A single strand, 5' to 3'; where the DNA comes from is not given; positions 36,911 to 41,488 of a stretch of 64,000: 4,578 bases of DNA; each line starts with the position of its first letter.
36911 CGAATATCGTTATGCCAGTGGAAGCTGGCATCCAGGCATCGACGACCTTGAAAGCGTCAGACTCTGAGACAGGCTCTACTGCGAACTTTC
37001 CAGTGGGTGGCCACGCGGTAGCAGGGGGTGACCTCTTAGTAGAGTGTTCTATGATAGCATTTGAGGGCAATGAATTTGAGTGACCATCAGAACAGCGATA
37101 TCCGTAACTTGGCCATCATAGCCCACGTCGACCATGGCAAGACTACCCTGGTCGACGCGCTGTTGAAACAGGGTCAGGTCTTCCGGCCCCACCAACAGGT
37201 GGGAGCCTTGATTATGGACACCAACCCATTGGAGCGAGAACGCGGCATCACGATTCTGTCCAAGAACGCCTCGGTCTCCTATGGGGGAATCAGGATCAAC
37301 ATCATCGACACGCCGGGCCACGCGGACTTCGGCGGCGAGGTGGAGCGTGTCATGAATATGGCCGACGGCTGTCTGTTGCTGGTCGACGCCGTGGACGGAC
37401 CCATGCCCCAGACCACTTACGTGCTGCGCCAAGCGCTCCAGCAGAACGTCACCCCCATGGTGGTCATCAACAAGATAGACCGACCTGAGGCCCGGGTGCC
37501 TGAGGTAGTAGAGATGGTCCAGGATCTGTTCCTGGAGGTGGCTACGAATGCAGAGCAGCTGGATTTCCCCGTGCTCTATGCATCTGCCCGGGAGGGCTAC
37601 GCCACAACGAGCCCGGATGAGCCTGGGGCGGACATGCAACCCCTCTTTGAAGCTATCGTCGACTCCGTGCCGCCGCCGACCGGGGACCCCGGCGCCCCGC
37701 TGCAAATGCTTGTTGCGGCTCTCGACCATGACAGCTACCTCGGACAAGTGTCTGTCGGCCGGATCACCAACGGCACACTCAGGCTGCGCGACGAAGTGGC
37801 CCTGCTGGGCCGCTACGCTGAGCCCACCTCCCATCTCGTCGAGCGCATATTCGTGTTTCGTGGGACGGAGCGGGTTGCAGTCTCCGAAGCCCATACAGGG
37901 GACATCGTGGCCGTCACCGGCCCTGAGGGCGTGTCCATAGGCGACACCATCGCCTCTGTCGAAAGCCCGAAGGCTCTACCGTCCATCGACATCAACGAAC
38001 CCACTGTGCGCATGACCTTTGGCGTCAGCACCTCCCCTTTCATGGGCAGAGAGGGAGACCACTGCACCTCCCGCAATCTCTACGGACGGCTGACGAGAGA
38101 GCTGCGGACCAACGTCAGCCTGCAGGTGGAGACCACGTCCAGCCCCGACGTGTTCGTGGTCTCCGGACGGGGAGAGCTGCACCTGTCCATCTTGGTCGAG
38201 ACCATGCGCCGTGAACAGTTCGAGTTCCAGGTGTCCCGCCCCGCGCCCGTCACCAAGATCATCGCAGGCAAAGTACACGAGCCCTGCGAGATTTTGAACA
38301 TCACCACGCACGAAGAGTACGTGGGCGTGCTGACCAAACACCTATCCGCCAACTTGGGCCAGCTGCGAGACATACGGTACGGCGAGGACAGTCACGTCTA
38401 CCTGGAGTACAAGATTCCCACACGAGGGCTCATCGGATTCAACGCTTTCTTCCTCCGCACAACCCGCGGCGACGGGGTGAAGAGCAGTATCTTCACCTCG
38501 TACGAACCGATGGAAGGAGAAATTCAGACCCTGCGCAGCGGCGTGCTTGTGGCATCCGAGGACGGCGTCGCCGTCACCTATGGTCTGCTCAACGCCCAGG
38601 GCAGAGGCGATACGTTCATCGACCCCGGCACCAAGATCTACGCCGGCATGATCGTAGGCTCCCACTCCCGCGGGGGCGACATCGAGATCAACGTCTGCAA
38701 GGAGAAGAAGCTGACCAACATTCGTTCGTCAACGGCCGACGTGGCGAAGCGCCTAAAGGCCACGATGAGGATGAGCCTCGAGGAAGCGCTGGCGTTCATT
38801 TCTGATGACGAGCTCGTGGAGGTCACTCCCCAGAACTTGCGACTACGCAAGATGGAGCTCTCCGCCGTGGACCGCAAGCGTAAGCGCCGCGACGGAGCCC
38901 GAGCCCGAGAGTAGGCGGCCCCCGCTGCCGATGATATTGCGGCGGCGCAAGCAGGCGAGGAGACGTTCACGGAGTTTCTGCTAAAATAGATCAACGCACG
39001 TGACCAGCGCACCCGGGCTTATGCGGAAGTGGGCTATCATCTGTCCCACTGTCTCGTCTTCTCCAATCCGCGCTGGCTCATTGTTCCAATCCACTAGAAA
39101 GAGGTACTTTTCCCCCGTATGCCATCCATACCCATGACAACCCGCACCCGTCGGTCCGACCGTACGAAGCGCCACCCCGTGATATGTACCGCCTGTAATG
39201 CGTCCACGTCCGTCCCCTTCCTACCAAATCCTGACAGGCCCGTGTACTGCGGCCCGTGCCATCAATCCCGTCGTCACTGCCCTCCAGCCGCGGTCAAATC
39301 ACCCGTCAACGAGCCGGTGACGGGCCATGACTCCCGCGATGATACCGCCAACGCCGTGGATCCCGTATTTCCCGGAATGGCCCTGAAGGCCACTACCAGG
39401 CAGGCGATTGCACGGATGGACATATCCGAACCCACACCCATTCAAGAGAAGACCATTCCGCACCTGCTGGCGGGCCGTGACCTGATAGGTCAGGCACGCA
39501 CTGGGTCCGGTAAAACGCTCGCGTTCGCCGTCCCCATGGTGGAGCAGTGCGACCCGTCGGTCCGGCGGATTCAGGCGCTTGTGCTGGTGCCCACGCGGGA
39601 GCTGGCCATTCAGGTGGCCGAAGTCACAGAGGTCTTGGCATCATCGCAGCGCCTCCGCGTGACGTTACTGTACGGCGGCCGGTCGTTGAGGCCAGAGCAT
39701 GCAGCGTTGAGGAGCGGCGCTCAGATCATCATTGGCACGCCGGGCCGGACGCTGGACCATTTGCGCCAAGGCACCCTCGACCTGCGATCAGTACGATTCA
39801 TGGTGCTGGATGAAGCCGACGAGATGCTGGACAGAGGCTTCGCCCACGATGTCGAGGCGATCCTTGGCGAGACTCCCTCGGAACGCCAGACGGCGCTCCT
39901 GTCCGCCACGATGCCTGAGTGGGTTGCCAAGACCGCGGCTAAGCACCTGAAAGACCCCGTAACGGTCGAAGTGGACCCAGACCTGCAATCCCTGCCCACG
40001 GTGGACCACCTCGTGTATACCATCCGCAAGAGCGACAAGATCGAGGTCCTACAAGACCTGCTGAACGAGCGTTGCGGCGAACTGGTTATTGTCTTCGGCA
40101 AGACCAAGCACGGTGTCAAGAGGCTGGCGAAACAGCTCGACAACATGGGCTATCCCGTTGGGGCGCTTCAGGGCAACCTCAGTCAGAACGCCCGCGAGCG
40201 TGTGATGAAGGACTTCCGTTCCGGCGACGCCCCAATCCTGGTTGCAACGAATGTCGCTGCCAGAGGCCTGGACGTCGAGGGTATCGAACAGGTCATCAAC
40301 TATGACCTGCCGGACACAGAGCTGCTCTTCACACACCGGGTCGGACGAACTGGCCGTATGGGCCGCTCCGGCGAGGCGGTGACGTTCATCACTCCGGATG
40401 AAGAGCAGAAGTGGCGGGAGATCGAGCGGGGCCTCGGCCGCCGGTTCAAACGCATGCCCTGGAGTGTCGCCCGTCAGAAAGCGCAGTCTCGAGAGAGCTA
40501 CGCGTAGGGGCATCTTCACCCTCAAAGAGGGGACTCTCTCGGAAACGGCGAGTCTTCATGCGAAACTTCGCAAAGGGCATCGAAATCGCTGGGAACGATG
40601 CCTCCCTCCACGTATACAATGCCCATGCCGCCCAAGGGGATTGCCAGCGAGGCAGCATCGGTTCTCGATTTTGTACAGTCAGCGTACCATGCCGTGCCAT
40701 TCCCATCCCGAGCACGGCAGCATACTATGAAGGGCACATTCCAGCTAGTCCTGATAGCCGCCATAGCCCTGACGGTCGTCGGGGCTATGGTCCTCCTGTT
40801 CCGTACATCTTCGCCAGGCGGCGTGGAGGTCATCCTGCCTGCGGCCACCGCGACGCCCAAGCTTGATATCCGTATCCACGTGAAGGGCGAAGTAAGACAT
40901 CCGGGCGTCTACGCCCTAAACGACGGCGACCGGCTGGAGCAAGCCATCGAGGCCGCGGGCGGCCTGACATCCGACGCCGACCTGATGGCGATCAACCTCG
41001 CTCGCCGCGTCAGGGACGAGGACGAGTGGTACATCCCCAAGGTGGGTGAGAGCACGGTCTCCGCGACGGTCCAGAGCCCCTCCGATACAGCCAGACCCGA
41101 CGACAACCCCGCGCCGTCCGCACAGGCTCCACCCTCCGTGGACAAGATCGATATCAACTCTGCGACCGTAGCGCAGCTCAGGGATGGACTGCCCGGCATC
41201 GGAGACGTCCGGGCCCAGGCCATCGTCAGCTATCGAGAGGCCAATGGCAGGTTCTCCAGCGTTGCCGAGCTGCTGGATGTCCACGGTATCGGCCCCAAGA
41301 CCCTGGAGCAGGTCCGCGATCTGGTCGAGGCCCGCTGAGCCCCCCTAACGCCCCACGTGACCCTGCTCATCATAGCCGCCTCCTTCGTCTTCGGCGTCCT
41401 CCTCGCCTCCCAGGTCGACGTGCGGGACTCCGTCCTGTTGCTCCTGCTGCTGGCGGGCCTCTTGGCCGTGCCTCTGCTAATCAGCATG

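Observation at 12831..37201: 152-bp inverted duplication of the typA 5' end brackets a 24-kb segment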

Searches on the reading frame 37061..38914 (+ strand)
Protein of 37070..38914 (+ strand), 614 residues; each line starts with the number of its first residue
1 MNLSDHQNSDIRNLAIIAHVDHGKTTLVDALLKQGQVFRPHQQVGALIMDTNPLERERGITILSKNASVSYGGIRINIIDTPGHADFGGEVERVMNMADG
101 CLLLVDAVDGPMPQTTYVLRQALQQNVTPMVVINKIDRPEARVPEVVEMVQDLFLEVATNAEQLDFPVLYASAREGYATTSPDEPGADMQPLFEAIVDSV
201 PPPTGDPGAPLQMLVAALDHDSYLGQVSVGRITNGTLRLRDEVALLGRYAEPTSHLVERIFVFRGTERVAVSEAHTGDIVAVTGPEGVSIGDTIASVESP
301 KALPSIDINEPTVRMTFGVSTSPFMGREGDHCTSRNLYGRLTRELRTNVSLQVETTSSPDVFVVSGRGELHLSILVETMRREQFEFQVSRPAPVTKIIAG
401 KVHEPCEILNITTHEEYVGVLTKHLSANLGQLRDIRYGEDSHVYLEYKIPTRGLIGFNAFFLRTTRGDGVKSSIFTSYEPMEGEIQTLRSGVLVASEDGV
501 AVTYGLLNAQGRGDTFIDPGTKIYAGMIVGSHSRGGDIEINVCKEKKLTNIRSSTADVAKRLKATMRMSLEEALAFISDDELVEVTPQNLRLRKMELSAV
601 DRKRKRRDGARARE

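Call 10: search_protein_families(library=pfam, proteins=[window:37070-38914:+], max_evalue=0.01)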
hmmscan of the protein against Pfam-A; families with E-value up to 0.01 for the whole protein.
window:37070-38914:+ (614 aa): 7 families
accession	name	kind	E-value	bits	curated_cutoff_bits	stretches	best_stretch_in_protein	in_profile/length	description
PF00009.33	GTP_EFTU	-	2.5e-57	193.9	26.5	1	10-201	2-187/188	Elongation factor Tu GTP binding domain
PF21018.2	BipA_C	-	7e-43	145.3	23.8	1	491-598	2-109/110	TypA/BipA C-terminal domain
PF00679.30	EFG_C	-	1.6e-14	54.1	27.9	1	402-486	2-86/89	Elongation factor G C-terminus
PF03144.31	GTP_EFTU_D2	-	1.4e-11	45.1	30.3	1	225-295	1-73/73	Elongation factor Tu domain 2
PF22042.2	EF-G_D2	-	5e-09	36.6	27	1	212-296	3-83/84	Elongation factor G domain 2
PF01926.29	MMR_HSR1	-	2.6e-05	24.7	21.9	1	15-135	3-113/113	50S ribosome-binding GTPase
PF14492.12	EFG_III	-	0.00012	22.5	27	1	338-382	22-66/75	Elongation Factor G, domain III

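Call 11: find_related_loci(query=window:37070-38914:+, collection=genome_contigs, flank=10000)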
Query window:37070-38914:+ (614 aa) in genome_contigs; peptide patterns used: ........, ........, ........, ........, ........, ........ (x = any residue, [..] = any of these).
486 stretches matched a pattern; 453 encode a relative of the query (tblastn E <= 1e-3); the best 80 are kept; 80 distinct loci.
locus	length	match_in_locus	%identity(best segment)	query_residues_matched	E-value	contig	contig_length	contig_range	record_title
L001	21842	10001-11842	94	1-614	0e+0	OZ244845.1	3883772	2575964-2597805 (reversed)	MAG: Chloroflexota bacterium isolate 3460274c-b819-443f-96a0-86c9f13451b3 genome assembly, chromosome: 1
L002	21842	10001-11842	94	1-614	0e+0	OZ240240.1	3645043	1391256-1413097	MAG: Dehalococcoidia bacterium isolate 9fa25b9b-25de-44f7-936b-2c4815794ad0 genome assembly, chromosome: 1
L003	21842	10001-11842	93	1-614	0e+0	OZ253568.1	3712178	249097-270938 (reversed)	MAG: Chloroflexota bacterium isolate 9852bf67-dbb6-47f5-b8e9-49414f020392 genome assembly, chromosome: 1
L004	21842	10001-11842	93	1-614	0e+0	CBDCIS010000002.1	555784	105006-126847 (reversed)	MAG: Dehalococcoidia bacterium isolate 8e13df92-f4f3-4e34-85da-b913360e8956 genome assembly, contig: contig_2, whole gen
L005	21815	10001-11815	93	1-605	0e+0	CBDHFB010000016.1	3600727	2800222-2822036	MAG: Dehalococcoidia bacterium isolate 5892fe59-49e4-48a8-8c95-40c51a55cd3e genome assembly, contig: contig_12, whole ge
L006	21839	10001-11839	92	1-613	0e+0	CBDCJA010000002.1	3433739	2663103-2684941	MAG: Dehalococcoidia bacterium isolate 74759a26-e43e-47b4-bd7b-8cfaae66933d genome assembly, contig: contig_2, whole gen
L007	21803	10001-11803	93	1-601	0e+0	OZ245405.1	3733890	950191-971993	MAG: Dehalococcoidia bacterium isolate 4242a2cd-c548-43ce-a6cb-d471f6a5c9d8 genome assembly, chromosome: 1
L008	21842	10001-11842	91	1-614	0e+0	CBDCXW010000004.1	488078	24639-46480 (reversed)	MAG: Dehalococcoidia bacterium isolate df45c49b-c266-4090-ac87-fb36498b7b26 genome assembly, contig: contig_4, whole gen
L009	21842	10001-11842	89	1-614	0e+0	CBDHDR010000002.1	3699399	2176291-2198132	MAG: Dehalococcoidia bacterium isolate 3405ea0c-46a1-49ac-8793-a98dd5fa39b7 genome assembly, contig: contig_2, whole gen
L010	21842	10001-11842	89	1-614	0e+0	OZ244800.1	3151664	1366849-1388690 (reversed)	MAG: Dehalococcoidia bacterium isolate 42545cc6-7e07-44bf-9ae7-6d6b501a8e34 genome assembly, chromosome: 1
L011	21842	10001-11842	89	1-614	0e+0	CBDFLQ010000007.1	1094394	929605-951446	MAG: Dehalococcoidia bacterium isolate a44b0a8b-79d7-4efd-812f-c2216f58114b genome assembly, contig: contig_7, whole gen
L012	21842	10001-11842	89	1-614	0e+0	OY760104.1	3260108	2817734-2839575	MAG: Dehalococcoidia bacterium isolate 85321599-0a94-4039-bbde-d148f9b3e6b5 genome assembly, chromosome: 1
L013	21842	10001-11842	89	1-614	0e+0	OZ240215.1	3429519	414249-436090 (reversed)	MAG: Dehalococcoidia bacterium isolate 191162a9-6f6c-41d9-b6bf-8976c5f9f408 genome assembly, chromosome: 1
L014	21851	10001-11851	90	1-614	0e+0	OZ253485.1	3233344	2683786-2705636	MAG: Dehalococcoidia bacterium isolate 2195bedf-1493-43de-a809-7e41b9a4a3f2 genome assembly, chromosome: 1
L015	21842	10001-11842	88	1-614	0e+0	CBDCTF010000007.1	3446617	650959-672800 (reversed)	MAG: Dehalococcoidia bacterium isolate ada03605-a97e-4eba-91b8-038d664804f6 genome assembly, contig: contig_6, whole gen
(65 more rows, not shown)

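Call 36: list_cluster_members(proteins=[P0001, P0121, window:37070-38914:+, window:37061-38914:+, P0128, window:14284-15096:-, window:34734-36194:-])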
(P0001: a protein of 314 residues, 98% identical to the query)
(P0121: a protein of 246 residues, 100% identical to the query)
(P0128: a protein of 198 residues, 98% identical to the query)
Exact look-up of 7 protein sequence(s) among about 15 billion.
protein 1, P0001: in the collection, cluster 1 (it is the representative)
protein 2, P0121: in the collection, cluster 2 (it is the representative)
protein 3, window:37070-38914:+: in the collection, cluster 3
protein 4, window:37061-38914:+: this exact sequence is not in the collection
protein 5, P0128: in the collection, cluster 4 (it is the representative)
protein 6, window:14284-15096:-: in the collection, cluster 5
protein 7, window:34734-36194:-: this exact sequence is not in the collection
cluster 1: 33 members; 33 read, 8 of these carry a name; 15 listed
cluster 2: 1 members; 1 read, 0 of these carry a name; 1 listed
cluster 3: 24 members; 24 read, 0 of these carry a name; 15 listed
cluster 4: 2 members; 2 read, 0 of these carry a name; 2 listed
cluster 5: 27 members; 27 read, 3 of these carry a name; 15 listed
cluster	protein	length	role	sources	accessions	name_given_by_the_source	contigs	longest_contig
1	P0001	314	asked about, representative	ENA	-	-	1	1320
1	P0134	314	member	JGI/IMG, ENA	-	polyphosphate kinase 2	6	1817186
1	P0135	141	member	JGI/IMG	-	polyphosphate kinase 2 (PPK2 family)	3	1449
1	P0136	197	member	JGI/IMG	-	polyphosphate kinase 2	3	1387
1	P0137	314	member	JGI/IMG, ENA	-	polyphosphate kinase 2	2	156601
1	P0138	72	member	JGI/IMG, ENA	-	hypothetical protein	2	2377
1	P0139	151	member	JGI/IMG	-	polyphosphate kinase 2 (PPK2 family)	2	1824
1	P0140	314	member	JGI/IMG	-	polyphosphate kinase 2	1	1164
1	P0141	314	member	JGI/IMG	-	polyphosphate kinase 2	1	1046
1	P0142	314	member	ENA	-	-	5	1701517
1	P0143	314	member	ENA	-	-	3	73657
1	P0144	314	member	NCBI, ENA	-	-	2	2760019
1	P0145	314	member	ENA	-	-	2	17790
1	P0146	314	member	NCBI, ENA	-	-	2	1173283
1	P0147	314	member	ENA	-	-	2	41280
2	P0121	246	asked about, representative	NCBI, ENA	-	-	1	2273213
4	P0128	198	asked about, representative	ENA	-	-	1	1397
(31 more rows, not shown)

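Call 68: search_protein_families(library=ncbifam, proteins=[L096:6370-8220:+, L096:8783-9823:+, L085:7642-9702:+], max_evalue=0.001)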
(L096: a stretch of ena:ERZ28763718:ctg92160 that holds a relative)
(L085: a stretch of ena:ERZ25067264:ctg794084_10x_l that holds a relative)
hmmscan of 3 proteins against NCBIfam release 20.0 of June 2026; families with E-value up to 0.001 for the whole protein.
L096:6370-8220:+ (616 aa): 6 families
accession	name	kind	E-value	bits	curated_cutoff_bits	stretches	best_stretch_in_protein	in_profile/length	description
NF047738.1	antiphage_MADS2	equivalog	2e-158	528.6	720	1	13-596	3-618/654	methylation-associated defense system DNA methyltransferase MAD2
TIGR02987.1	met_A_Alw26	exception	8.2e-16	57.8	353.5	1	296-442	3-123/523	Alw26I/Eco31I/Esp3I family type II restriction adenine-specific DNA-methyltransferase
TIGR00497.1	hsdM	equivalog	2.7e-13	49.5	242.75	2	267-346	167-245/515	type I restriction-modification system subunit M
NF033455.1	BREX_6_MTaseX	exception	5.5e-10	37.4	900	1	318-398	323-398/1319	BREX-6 system adenine-specific DNA-methyltransferase PglX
TIGR03534.1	RF_mod_PrmC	equivalog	9.5e-09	35.1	199.1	1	299-446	66-171/253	peptide chain release factor N(5)-glutamine methyltransferase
NF033452.1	BREX_1_MTaseX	exception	5.2e-07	27.9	500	1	426-544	502-615/1210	BREX-1 system adenine-specific DNA-methyltransferase PglX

L096:8783-9823:+ (346 aa): 1 family
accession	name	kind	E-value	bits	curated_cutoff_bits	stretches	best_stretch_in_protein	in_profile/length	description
NF047740.1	antiphage_MADS5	equivalog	1.9e-62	211.6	400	2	130-336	14-225/461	methylation-associated defense system restriction endonuclease subunit S MAD5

L085:7642-9702:+ (686 aa): 0 families

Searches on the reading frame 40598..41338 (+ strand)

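Call 10: search_protein_families(library=pfam, proteins=[window:40598-41338:+], max_evalue=0.01)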
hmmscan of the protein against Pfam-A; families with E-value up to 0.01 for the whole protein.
window:40598-41338:+ (246 aa): 8 families
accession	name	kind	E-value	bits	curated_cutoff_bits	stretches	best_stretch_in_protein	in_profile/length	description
PF12836.13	HHH_3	-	2e-21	76.3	27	1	182-243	4-64/65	Helix-hairpin-helix motif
PF10531.15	SLBB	-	1.9e-13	50.5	27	1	93-142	2-50/55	SLBB domain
PF00633.29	HHH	-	6.5e-11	41.9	24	2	216-240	4-28/30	Helix-hairpin-helix motif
PF22461.2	SLBB_2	-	1.3e-07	32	27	1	92-137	2-49/79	SLBB domain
PF14520.12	HHH_5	-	2e-05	25.4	27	1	197-239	6-51/57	Helix-hairpin-helix domain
PF03934.19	T2SSK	-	0.00047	20.9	24.2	1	184-231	1-47/63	Type II secretion system (T2SS), protein K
PF02228.21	Gag_p19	-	0.0014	19.5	22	1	7-79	11-83/92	Major core protein p19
PF21687.3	T2SSK_1st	-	0.0068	17.6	26.2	0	209-243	68-102/107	Type II secretion system (T2SS), protein K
